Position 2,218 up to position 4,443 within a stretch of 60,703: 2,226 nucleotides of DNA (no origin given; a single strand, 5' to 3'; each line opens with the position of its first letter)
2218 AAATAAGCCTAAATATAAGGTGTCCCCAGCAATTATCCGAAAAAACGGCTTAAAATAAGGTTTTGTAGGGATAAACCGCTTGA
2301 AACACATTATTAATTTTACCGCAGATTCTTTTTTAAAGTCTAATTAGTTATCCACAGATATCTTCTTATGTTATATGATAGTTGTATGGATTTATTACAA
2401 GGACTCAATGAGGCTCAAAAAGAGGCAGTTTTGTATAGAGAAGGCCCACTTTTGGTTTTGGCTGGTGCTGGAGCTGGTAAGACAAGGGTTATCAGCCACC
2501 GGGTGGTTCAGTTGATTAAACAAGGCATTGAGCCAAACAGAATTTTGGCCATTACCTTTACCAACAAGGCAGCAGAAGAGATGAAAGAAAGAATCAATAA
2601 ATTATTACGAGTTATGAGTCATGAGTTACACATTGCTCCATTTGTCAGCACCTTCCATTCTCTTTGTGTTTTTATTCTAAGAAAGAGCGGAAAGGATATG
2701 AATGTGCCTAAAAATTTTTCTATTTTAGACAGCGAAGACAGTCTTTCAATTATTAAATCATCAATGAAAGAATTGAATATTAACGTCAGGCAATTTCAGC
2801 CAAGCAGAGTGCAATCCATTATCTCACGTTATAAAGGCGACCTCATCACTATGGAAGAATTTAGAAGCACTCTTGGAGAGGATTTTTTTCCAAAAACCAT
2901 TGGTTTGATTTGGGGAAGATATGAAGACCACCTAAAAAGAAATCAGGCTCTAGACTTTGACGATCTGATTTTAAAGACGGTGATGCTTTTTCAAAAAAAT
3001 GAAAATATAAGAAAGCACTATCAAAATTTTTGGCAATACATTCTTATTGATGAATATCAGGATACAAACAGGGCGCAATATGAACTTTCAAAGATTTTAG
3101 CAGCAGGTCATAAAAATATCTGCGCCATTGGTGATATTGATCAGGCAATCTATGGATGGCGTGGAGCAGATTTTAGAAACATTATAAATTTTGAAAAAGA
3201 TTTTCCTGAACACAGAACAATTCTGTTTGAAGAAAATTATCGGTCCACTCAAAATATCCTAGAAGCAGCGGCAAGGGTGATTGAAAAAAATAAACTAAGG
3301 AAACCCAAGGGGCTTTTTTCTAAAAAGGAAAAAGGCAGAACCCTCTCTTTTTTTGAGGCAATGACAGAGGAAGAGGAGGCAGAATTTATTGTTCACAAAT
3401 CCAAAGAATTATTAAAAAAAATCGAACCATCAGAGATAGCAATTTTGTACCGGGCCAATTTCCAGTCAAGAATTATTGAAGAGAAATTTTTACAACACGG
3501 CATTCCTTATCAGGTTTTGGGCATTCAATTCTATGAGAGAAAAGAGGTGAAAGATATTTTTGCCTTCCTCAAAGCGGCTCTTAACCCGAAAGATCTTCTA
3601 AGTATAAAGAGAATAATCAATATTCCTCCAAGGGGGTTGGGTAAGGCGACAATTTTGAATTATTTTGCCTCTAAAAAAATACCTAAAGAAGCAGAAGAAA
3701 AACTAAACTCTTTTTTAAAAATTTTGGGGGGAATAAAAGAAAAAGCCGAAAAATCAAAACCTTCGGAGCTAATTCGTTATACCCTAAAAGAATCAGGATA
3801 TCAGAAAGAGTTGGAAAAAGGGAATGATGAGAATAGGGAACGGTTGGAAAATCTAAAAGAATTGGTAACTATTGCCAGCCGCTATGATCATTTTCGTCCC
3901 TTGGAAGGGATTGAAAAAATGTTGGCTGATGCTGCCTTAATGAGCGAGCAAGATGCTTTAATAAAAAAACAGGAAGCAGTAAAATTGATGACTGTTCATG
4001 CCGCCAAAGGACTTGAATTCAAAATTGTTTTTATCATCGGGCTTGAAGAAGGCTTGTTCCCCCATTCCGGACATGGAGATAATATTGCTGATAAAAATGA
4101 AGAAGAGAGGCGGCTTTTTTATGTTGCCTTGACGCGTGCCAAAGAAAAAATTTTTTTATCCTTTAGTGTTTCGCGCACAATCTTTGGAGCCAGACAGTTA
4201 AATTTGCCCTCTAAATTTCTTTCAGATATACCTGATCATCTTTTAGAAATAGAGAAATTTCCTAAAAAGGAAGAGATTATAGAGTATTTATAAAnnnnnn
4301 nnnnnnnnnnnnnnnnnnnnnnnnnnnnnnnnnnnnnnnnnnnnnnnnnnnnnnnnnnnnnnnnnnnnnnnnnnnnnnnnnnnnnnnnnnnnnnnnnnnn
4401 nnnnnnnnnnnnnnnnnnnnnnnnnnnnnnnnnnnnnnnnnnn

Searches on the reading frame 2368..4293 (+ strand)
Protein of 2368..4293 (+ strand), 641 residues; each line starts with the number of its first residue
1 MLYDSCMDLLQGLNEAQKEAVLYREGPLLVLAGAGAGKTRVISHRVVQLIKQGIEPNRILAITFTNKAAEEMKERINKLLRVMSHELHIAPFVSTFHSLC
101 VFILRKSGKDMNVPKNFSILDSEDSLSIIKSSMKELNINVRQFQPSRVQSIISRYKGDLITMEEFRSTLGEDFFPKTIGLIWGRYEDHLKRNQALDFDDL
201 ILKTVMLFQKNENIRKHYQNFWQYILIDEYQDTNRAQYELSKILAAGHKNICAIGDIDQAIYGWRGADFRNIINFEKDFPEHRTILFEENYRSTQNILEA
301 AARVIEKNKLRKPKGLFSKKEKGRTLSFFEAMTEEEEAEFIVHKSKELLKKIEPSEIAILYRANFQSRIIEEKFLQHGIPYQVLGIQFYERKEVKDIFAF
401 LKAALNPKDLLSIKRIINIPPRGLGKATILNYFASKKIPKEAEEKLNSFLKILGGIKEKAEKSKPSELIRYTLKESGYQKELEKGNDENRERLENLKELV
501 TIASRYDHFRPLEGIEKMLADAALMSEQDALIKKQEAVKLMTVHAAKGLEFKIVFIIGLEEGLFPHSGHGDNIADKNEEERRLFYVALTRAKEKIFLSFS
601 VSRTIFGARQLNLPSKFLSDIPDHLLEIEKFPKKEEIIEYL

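Call 63: search_protein_families(library=pfam, proteins=[window:2368-4293:+], max_evalue=0.00001)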
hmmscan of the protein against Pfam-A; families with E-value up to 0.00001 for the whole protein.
window:2368-4293:+ (641 aa): 5 families
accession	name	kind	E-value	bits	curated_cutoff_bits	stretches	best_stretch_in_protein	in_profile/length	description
PF00580.27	UvrD-helicase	-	4.1e-88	296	23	1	13-280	1-271/271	UvrD/REP helicase N-terminal domain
PF13361.12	UvrD_C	-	5.7e-68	230.3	25.6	1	285-600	1-348/350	UvrD-like helicase C-terminal domain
PF13245.12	AAA_19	-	1.9e-24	86.8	25.1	1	17-263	1-132/134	AAA domain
PF13538.12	UvrD_C_2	-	2e-10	40.8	27.4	0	576-597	30-51/52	UvrD-like helicase C-terminal domain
PF01443.25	Viral_helicase1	-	6.2e-08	33.2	21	0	523-595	162-224/228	Viral superfamily 1 RNA helicase core domain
